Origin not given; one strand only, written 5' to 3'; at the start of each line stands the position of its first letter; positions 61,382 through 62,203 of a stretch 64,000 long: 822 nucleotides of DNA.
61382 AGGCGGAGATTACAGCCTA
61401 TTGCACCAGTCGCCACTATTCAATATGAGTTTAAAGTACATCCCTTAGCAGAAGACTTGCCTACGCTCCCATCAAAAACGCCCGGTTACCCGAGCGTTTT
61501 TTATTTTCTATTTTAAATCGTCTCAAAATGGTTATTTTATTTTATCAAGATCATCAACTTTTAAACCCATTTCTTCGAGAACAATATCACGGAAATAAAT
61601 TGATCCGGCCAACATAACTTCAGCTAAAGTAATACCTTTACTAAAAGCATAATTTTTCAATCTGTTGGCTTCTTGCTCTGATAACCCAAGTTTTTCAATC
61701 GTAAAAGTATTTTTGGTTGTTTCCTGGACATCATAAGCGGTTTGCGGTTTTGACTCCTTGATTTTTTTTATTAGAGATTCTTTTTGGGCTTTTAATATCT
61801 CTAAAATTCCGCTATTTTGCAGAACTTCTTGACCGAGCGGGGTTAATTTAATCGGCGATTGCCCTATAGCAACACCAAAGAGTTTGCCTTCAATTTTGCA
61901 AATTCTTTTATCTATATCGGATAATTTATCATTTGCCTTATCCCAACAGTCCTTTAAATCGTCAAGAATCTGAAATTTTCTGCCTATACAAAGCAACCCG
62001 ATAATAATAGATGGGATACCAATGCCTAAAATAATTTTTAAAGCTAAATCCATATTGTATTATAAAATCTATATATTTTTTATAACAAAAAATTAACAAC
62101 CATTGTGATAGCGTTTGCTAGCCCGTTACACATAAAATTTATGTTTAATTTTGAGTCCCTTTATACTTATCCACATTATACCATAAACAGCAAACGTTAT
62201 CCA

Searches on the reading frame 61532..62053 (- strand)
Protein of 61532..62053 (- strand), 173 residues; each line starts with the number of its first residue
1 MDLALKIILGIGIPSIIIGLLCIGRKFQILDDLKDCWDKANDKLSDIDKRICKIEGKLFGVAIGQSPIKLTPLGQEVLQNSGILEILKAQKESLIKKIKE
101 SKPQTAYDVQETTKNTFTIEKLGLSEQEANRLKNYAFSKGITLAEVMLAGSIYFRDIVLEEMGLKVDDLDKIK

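Call 43: search_protein_families(library=pfam, proteins=[window:61532-62053:-], max_evalue=0.00001)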
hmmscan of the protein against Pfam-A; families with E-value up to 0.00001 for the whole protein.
window:61532-62053:- (173 aa): 0 families

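Call 84: find_encoding_contigs(protein=window:61532-62053:-, flank=10000, max_places=3)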
Protein window:61532-62053:- (173 aa): 5 contigs read that carry it; 3 places shown.
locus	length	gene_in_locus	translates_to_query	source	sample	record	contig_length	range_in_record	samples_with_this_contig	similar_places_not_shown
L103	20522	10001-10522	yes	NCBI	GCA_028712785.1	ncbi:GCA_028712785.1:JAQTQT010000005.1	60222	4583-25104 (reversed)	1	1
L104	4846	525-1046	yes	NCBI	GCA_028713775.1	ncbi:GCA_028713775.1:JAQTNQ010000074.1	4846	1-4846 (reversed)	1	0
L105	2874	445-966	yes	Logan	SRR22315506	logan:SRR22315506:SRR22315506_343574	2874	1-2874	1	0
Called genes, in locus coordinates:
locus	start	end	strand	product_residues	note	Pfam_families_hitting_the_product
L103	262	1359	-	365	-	-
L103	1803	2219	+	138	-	-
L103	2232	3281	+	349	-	PF00953:Glycos_transf_4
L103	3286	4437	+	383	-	PF01098:FTSW_RODA_SPOVE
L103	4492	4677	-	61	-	-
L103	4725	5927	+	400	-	PF03033:Glyco_transf_28, PF00534:Glycos_transf_1 (weak), PF04101:Glyco_tran_28_C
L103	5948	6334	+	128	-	PF04677:CwfJ_C_1 (weak), PF11969:DcpS_C, PF01230:HIT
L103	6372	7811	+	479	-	PF01225:Mur_ligase, PF08245:Mur_ligase_M, PF02875:Mur_ligase_C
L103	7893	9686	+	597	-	PF00664:ABC_membrane, PF00005:ABC_tran, PF02463:SMC_N (weak)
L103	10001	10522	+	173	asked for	-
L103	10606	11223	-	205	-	-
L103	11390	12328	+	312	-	PF01565:FAD_binding_4, PF02873:MurB_C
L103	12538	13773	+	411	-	PF04545:Sigma70_r4, PF05066:HARE-HTH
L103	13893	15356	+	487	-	PF26449:DUF8128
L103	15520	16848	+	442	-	PF00089:Trypsin, PF13365:Trypsin_2, PF13180:PDZ_2, PF17820:PDZ_6, PF00595:PDZ (weak)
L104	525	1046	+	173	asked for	-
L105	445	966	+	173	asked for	-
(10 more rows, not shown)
